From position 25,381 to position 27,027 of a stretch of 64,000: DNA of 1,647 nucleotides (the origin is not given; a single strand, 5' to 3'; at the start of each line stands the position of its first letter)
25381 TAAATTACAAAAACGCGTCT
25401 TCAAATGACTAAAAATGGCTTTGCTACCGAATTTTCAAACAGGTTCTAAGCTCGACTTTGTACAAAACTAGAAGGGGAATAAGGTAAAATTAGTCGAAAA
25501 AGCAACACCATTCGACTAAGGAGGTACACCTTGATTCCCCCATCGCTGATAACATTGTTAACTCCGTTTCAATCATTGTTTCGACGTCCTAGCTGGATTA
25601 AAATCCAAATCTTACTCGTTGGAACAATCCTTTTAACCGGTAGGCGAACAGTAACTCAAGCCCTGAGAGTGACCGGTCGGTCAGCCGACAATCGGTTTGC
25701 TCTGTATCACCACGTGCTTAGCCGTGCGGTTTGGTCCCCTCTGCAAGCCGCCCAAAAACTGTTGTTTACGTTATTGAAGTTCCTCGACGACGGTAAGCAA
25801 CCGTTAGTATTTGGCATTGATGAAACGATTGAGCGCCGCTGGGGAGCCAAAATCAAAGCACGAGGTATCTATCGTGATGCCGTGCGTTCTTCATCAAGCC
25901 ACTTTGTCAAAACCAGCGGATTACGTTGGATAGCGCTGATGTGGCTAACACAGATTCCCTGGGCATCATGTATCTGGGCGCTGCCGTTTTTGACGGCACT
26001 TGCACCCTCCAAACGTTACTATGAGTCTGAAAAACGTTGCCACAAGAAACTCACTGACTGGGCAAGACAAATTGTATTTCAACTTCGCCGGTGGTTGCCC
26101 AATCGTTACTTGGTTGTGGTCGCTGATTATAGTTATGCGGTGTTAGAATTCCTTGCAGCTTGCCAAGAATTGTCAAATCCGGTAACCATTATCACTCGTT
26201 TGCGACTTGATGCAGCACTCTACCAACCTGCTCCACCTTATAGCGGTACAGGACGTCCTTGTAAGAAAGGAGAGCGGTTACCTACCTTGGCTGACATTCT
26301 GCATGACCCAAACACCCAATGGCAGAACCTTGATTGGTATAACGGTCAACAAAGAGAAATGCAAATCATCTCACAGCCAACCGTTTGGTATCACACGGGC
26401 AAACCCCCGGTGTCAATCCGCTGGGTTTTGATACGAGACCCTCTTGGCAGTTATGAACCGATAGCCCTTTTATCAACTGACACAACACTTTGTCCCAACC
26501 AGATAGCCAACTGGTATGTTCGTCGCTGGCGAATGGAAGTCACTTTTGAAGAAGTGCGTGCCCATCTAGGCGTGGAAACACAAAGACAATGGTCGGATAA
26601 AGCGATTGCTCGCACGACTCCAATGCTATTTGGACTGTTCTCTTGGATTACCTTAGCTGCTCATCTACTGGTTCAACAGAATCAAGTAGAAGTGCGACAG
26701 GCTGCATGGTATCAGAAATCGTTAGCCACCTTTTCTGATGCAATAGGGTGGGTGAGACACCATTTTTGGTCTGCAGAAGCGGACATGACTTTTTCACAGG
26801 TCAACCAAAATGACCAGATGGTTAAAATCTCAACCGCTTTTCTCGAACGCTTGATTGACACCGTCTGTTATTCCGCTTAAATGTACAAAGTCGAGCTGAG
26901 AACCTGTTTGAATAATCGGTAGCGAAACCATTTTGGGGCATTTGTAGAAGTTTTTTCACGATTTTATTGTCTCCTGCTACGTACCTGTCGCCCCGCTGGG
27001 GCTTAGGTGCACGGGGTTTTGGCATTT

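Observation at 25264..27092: Insertion sequence with unusually long (about 210 bp) terminal inverted repeats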

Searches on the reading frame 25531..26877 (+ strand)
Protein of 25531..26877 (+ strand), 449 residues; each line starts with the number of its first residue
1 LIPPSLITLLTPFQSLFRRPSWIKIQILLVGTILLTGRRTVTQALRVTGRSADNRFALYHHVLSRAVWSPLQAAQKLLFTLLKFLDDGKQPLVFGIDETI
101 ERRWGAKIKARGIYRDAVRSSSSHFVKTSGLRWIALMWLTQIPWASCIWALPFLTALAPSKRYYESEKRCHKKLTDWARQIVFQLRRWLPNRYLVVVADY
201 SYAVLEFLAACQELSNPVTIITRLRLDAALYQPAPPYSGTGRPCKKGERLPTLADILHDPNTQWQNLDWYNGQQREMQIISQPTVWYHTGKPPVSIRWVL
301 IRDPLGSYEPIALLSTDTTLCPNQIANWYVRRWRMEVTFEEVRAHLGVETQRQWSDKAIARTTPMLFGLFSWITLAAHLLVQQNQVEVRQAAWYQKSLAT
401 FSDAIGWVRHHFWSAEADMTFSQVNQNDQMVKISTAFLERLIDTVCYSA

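Call 5: search_protein_families(library=pfam, proteins=[window:25531-26877:+], max_evalue=0.01)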
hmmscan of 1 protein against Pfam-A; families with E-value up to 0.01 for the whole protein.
window:25531-26877:+ (449 aa): 2 families
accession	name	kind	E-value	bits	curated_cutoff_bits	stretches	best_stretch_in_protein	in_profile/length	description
PF13546.12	DDE_5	-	1.2e-28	100.9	27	1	22-275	14-271/272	DDE superfamily endonuclease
PF01609.27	DDE_Tnp_1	-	8.8e-06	26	23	1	179-351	66-179/200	Transposase DDE domain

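Call 6: search_protein_families(library=ncbifam, proteins=[window:25531-26877:+], max_evalue=0.01)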
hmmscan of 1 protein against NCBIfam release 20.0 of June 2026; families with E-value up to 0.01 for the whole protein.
window:25531-26877:+ (449 aa): 5 families
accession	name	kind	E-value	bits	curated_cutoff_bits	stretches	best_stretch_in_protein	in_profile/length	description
NF049999.1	transpos_IS701_3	equivalog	4.5e-97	325.5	170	1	2-426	2-409/412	IS701 family transposase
NF033540.2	transpos_IS701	equivalog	7.6e-16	58.3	150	1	13-361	8-347/363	IS701 family transposase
NF041680.1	transp_NF041680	equivalog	3.9e-11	42.6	440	1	74-261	63-244/439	NF041680 family putative transposase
NF049925.1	transpos_IS4_4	equivalog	1.3e-09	37.3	250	1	278-363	271-358/449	IS4 family transposase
NF033592.1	transpos_IS4_1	equivalog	3.1e-06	26.5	115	1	192-353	178-308/332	IS4 family transposase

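Call 10: find_homologous_proteins(query=window:25531-26877:+, max_evalue=1e-10)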
Query window:25531-26877:+ (449 aa): 8000 proteins with E <= 1e-10 among 8000 candidates; the best 120 are listed.
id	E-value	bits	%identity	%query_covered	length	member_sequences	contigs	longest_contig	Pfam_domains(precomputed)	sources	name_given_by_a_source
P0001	3.6e-292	987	95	100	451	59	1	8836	PF13546.13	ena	-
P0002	1.7e-280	948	92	100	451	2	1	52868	PF13546.13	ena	-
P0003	1.9e-258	876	85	100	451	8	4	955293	PF13546.13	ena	-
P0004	1.9e-247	839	80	97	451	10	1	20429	PF01609.28,PF13546.13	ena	-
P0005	3.1e-232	789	89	87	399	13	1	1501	PF13546.13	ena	-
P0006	5.8e-202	690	68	99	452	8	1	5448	PF13546.13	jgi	jgi:hypothetical protein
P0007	2.3e-201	688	69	100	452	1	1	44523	PF13546.13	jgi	jgi:hypothetical protein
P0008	1.2e-200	685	68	100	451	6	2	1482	PF13546.13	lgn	-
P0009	1.6e-200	685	68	100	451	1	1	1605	PF13546.13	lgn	-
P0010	8.4e-200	682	68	100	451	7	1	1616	PF13546.13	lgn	-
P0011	1.1e-199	682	68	100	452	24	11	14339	PF13546.13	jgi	jgi:hypothetical protein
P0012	1.1e-199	682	67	100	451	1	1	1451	PF13546.13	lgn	-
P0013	2.5e-199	681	68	98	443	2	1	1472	PF13546.13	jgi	jgi:hypothetical protein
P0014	2.7e-199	681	68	100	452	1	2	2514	PF13546.13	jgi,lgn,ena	-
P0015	7.0e-199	679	67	100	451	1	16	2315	PF13546.13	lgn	-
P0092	1.7e-186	639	63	100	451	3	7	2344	PF13546.13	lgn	-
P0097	3.4e-186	638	64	100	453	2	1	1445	PF01609.28,PF13546.13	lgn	-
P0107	2.4e-185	635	95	66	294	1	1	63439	PF13546.13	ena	-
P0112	1.1e-184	633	62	100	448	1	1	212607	PF13546.13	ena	-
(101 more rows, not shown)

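Call 12: find_encoding_contigs(protein=P0001, flank=2500, max_places=4)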
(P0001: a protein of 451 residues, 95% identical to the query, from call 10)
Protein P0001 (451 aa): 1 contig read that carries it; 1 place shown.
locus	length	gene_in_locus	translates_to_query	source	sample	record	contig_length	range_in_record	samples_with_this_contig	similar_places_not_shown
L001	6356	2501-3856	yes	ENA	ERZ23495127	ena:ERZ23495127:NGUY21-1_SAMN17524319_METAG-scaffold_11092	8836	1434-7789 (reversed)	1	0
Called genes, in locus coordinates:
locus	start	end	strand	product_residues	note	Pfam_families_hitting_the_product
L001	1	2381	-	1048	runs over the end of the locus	PF07244:POTRA, PF08479:POTRA_2 (weak), PF07244:POTRA, PF01103:Omp85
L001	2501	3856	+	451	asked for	PF13546:DDE_5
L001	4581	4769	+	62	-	-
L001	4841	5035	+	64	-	-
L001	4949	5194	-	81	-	PF04542:Sigma70_r2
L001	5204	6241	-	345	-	-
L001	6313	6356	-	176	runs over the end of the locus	-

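Call 13: find_encoding_contigs(protein=P0002, flank=2500, max_places=4)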
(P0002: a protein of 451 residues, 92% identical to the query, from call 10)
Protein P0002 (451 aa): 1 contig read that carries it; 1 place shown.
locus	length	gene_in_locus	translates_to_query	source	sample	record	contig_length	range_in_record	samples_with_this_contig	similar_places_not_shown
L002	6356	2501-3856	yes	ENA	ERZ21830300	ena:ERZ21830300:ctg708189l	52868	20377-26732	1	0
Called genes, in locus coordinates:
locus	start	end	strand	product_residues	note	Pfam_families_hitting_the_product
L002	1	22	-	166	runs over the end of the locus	-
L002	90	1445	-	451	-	PF13546:DDE_5, PF01609:DDE_Tnp_1 (weak)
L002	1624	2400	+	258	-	PF13340:DUF4096, PF01609:DDE_Tnp_1, PF13586:DDE_Tnp_1_2 (weak)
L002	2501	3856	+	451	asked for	PF13546:DDE_5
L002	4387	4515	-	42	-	PF01245:Ribosomal_L19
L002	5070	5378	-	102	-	PF01746:tRNA_m1G_MT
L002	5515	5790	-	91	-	PF11068:YlqD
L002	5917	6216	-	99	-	-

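Call 14: find_encoding_contigs(protein=P0003, flank=2500, max_places=6)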
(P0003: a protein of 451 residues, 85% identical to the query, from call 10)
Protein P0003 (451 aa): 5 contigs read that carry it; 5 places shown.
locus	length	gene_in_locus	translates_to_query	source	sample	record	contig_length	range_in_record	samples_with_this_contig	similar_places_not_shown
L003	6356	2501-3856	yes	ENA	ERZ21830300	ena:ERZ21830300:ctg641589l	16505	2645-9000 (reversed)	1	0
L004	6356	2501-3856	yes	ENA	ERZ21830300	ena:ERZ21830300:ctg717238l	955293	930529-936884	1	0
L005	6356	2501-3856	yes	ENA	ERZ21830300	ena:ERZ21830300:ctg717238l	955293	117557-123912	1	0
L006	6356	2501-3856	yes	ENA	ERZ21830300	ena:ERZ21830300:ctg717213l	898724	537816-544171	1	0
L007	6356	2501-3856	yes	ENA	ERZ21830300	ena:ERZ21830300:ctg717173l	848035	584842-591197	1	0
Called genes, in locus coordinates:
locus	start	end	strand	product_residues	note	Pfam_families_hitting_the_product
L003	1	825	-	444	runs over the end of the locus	PF00202:Aminotran_3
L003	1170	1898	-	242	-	PF00106:adh_short, PF08659:KR, PF23441:SDR (weak), PF13561:adh_short_C2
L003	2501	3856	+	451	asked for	PF13546:DDE_5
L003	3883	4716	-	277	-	PF13385:Laminin_G_3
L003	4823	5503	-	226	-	PF02633:Creatininase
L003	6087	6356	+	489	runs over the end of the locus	PF07364:DUF1485, PF07171:MlrC_C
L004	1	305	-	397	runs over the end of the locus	PF01548:DEDD_Tnp_IS110, PF02371:Transposase_20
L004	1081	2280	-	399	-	PF00365:PFK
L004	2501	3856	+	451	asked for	PF13546:DDE_5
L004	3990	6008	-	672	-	-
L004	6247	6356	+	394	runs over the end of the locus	PF12704:MacB_PCD, PF02687:FtsX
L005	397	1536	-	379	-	PF14258:DUF4350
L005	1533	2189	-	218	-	PF13559:DUF4129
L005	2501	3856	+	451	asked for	PF13546:DDE_5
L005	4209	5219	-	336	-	PF10110:GPDPase_memb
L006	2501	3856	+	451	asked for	PF13546:DDE_5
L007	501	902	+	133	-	PF13358:DDE_3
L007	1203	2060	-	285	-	PF13565:HTH_32 (weak), PF13592:HTH_33 (faint), PF13358:DDE_3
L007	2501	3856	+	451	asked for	PF13546:DDE_5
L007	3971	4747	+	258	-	PF13340:DUF4096, PF01609:DDE_Tnp_1, PF13586:DDE_Tnp_1_2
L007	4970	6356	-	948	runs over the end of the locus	PF07715:Plug, PF00593:TonB_dep_Rec_b-barrel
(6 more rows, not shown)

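Call 15: find_encoding_contigs(protein=P0004, flank=2500, max_places=4)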
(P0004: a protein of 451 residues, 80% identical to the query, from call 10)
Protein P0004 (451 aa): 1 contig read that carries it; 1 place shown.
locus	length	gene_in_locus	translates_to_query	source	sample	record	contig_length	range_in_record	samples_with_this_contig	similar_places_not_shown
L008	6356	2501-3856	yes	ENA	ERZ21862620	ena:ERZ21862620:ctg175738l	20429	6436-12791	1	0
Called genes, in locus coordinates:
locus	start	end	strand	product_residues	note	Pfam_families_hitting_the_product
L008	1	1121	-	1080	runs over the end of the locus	PF25596:CPSase_L_D1, PF02786:CPSase_L_D2, PF02787:CPSase_L_D3, PF25596:CPSase_L_D1, PF02222:ATP-grasp, PF02786:CPSase_L_D2, PF07478:Dala_Dala_lig_C (weak), PF02142:MGS, +3 more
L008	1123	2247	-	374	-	PF00988:CPSase_sm_chain, PF00117:GATase, PF07722:Peptidase_C26 (faint)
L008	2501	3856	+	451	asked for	PF13546:DDE_5, PF01609:DDE_Tnp_1 (weak)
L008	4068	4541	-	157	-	PF13302:Acetyltransf_3, PF13420:Acetyltransf_4, PF00583:Acetyltransf_1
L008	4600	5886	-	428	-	PF07969:Amidohydro_3 (weak), PF12890:DHOase, PF01979:Amidohydro_1, PF07969:Amidohydro_3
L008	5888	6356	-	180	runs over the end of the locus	PF00156:Pribosyltran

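Call 19: find_related_loci(query=window:25531-26877:+, collection=genome_contigs, flank=1500)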
Query window:25531-26877:+ (449 aa) in genome_contigs; peptide patterns used: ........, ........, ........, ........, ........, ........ (x = any residue, [..] = any of these).
43 stretches matched a pattern; 8 encode a relative of the query (tblastn E <= 1e-3); 8 distinct loci.
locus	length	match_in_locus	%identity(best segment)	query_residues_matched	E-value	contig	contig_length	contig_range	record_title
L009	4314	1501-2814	81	13-448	0e+0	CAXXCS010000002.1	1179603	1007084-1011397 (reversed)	MAG: Candidatus Poribacteria bacterium isolate f2072dac-7ec4-414b-ba18-4a473c62d403 genome assembly, contig: contig_2, w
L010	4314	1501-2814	80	13-448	0e+0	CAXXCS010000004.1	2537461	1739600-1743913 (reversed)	MAG: Candidatus Poribacteria bacterium isolate f2072dac-7ec4-414b-ba18-4a473c62d403 genome assembly, contig: contig_4, w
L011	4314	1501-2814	80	13-448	0e+0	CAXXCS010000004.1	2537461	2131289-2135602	MAG: Candidatus Poribacteria bacterium isolate f2072dac-7ec4-414b-ba18-4a473c62d403 genome assembly, contig: contig_4, w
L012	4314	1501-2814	80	13-448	0e+0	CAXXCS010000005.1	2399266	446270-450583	MAG: Candidatus Poribacteria bacterium isolate f2072dac-7ec4-414b-ba18-4a473c62d403 genome assembly, contig: contig_5, w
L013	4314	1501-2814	80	13-448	0e+0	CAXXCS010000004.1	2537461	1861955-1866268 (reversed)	MAG: Candidatus Poribacteria bacterium isolate f2072dac-7ec4-414b-ba18-4a473c62d403 genome assembly, contig: contig_4, w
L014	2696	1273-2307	55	105-449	3e-121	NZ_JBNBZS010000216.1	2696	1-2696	Roseomonas chloroacetimidivorans strain JCM 31050 Scaffold204_1, whole genome shotgun sequence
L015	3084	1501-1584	96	420-447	8e-12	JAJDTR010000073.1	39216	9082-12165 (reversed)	MAG: Candidatus Poribacteria bacterium isolate jk18x1bzbins.36 k141_746547, whole genome shotgun sequence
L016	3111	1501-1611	65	413-449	3e-10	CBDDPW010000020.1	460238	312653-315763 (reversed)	MAG: Candidatus Poribacteria bacterium isolate 3f36937d-8c17-4172-b0cd-efb7b76609bb genome assembly, contig: contig_20,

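Call 24: find_encoding_contigs(protein=window:25531-26877:+, flank=3000, max_places=10)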
Protein seq(449 aa) (449 aa): no gene with exactly this product is on record in the collection.

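Call 25: find_encoding_contigs(protein=P0107, flank=3000, max_places=4)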
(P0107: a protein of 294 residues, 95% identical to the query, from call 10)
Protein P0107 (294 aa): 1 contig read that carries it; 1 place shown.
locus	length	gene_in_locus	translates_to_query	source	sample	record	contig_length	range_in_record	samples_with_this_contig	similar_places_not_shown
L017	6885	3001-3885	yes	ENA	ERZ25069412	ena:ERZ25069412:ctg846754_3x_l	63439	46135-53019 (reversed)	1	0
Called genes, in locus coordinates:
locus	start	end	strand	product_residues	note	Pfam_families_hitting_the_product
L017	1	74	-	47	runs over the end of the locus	PF01609:DDE_Tnp_1 (weak)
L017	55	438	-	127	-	PF13340:DUF4096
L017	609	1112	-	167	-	PF01555:N6_N4_Mtase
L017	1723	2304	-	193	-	-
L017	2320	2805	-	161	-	-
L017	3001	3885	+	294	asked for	PF13546:DDE_5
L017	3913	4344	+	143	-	-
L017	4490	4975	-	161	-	-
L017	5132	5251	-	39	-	-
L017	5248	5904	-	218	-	PF00072:Response_reg, PF08281:Sigma70_r4_2 (weak), PF00196:GerE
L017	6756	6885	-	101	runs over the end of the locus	-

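Call 30: search_protein_families(library=ncbifam, proteins=[L002:1624-2397:+], max_evalue=0.001)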
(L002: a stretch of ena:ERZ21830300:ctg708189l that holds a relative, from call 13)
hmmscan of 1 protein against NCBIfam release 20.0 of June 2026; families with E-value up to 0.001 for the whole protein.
L002:1624-2397:+ (258 aa): 3 families
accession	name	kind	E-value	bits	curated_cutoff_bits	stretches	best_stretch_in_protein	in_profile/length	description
NF033580.1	transpos_IS5_3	equivalog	4.3e-61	206.7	110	1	6-253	1-257/258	IS5 family transposase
NF033520.1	transpos_IS982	equivalog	5.7e-05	22.8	130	1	98-183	80-163/243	IS982 family transposase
NF033551.1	transpos_IS1182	equivalog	0.00023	20.2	270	1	107-183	244-323/488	IS1182 family transposase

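Call 35: find_encoding_contigs(protein=P0007, flank=1500, max_places=3)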
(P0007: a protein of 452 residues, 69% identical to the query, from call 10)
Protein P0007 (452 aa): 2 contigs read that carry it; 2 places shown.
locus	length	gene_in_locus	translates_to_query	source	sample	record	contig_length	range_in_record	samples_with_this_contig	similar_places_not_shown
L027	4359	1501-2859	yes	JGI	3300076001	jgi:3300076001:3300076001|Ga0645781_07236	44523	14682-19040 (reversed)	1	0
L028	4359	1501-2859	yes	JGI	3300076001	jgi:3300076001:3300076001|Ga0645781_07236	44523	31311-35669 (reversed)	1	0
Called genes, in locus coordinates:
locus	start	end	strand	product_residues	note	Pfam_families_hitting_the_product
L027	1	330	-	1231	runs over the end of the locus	PF03704:BTAD, PF13176:TPR_7 (faint), PF00515:TPR_1 (faint), PF14559:TPR_19 (faint), PF07719:TPR_2 (faint), PF13191:AAA_16, PF17874:TPR_MalT (weak), PF13424:TPR_12, +2 more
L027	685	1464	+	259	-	PF12844:HTH_19 (weak), PF13560:HTH_31, PF01381:HTH_3, PF13191:AAA_16, PF20703:nSTAND1 (weak), PF00931:NB-ARC, PF13401:AAA_22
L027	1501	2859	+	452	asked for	PF13546:DDE_5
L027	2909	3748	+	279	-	PF13340:DUF4096, PF01609:DDE_Tnp_1, PF13586:DDE_Tnp_1_2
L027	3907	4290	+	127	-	-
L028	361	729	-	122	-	PF03008:DUF234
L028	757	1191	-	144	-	-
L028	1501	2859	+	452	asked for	PF13546:DDE_5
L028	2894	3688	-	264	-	PF13340:DUF4096, PF01609:DDE_Tnp_1, PF13586:DDE_Tnp_1_2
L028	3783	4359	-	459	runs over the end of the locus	PF13546:DDE_5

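Call 36: find_encoding_contigs(protein=P0112, flank=1500, max_places=3)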
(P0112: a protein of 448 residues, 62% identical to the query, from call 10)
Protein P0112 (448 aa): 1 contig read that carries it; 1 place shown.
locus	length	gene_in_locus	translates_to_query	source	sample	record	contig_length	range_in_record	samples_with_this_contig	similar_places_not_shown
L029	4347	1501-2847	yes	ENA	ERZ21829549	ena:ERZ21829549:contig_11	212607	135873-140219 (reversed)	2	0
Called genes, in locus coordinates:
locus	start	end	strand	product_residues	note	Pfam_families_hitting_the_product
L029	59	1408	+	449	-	PF13546:DDE_5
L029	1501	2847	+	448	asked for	PF13546:DDE_5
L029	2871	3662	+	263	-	PF13646:HEAT_2 (weak), PF00027:cNMP_binding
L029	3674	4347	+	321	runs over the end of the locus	PF12773:DZR, PF13248:Zn_ribbon_3 (faint), PF13240:Zn_Ribbon_1, PF00211:Guanylate_cyc, PF13191:AAA_16 (weak)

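Call 37: find_encoding_contigs(protein=P0011, flank=1500, max_places=8)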
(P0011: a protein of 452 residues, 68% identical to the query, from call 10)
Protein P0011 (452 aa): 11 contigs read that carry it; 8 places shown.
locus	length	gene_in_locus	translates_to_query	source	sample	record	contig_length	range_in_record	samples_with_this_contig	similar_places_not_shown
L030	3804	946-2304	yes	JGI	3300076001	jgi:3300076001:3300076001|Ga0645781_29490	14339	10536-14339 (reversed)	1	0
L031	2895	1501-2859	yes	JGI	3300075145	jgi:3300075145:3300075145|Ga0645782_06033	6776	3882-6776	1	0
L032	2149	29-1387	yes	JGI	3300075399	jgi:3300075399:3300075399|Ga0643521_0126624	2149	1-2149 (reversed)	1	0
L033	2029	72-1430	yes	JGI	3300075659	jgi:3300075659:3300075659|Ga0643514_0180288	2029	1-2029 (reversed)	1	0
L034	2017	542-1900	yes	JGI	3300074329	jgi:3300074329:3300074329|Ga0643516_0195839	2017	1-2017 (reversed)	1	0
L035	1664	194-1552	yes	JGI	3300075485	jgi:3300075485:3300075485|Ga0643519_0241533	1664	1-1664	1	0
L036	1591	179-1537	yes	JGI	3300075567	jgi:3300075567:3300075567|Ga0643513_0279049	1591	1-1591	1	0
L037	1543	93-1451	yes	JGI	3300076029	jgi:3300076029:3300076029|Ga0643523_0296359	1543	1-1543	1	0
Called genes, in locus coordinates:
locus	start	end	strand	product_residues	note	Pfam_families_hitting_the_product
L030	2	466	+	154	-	?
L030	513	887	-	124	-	PF10025:DUF2267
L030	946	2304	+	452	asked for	PF13546:DDE_5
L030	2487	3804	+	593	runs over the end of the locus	PF13205:Big_5 (weak)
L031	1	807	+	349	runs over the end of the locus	-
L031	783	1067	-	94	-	PF13340:DUF4096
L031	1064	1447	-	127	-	-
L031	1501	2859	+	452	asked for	PF13546:DDE_5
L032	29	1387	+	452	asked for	PF13546:DDE_5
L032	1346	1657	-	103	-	-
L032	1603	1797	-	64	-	-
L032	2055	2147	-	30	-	?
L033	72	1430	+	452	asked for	PF13546:DDE_5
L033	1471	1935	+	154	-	PF02607:B12-binding_2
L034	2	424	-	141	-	?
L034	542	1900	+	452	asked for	PF13546:DDE_5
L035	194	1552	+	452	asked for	PF13546:DDE_5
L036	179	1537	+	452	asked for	PF13546:DDE_5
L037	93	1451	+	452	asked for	PF13546:DDE_5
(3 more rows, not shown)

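Call 55: search_dna_similar(query=window:25531-26877:+, collection=plasmids, mode=protein, max_rows=12)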
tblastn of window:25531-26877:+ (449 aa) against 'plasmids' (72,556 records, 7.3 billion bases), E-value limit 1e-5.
Records with a match: 126; places in all: 243; records where one place covers at least 80% of the query: 93.
Best place of each record, by identity: <60% 126.
By first word of the organism name: Roseomonas 25; Rhizobium 23; Sinorhizobium 23; Microvirga 8; Azospirillum 6; Methylobacterium 5; Skermanella 4; Streptomyces 4; Rhodovastum 3; Nostoc 2; and 17 more.
By predicted mobility (MOB-suite, as given by PLSDB): non-mobilizable 71; conjugative 35; mobilizable 20.
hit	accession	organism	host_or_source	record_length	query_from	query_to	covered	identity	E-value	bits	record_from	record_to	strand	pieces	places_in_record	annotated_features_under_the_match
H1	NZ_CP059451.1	Azospirillum brasilense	Prokaryotes,soil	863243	2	449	100%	52.5%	1e-134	434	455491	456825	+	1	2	transposase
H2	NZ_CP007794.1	Azospirillum argentinense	Triticum aestivum L.,Root,wheat ...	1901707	2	449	100%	52.3%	2e-133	431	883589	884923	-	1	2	record has no annotation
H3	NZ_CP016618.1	Microvirga ossetica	Vicia alpestris,cell culture,nodules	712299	1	447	100%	52.2%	3e-130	422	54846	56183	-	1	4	transposase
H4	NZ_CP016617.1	Microvirga ossetica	Vicia alpestris,cell culture,nodules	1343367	1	447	100%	52.2%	3e-130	422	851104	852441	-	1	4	none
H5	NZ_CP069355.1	Microvirga sp. VF16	Vachellia farnesiana,Cell culture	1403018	2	449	100%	51.9%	9e-125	406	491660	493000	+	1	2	none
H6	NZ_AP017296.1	Nostoc sp. NIES-3756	-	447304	2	449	100%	51.4%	5e-130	421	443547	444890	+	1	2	transposase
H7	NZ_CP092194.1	Deinococcus sp. KNUC1210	Setaria viridis,cell ...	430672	1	449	100%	51.1%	2e-115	440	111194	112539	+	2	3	transposase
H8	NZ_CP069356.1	Microvirga sp. VF16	Vachellia farnesiana,Cell culture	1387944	2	449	100%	50.8%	4e-122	398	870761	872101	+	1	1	none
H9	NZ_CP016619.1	Microvirga ossetica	Vicia alpestris,cell culture,nodules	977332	2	449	100%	50.8%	2e-121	397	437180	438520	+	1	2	transposase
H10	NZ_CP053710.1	Lichenicola cladoniae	Cladonia borealis,cell culture,lichen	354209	2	449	100%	49.6%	7e-122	398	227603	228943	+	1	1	none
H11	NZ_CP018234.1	Rhizobium leguminosarum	Vavilovia formosa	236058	2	449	100%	49.3%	2e-120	394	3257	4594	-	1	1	transposase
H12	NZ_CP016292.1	Rhizobium leguminosarum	Vavilovia formosa,cell culture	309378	2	449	100%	49.3%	2e-120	394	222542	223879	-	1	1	transposase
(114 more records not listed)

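Call 56: get_annotated_region(hit=H1, flank=400)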
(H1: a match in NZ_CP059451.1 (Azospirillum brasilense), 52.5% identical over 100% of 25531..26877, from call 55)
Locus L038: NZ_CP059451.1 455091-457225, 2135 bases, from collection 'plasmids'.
description: Azospirillum brasilense strain 2020WEIHUA_K plasmid unnamed2, complete sequence
organism: Azospirillum brasilense (NCBI taxid 192)
taxonomy: Bacteria; Pseudomonadota; Alphaproteobacteria; Rhodospirillales; Azospirillaceae; Azospirillum; Azospirillum brasilense
host: -; source: Prokaryotes,soil; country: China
typing (MOB-suite, as given by PLSDB): mobilizable; relaxase MOBP
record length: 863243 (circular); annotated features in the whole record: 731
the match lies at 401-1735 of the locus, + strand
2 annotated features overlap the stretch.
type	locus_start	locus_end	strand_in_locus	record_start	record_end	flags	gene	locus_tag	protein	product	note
CDS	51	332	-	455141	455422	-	-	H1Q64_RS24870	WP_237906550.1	hypothetical protein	-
CDS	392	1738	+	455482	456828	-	-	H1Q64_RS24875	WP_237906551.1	transposase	-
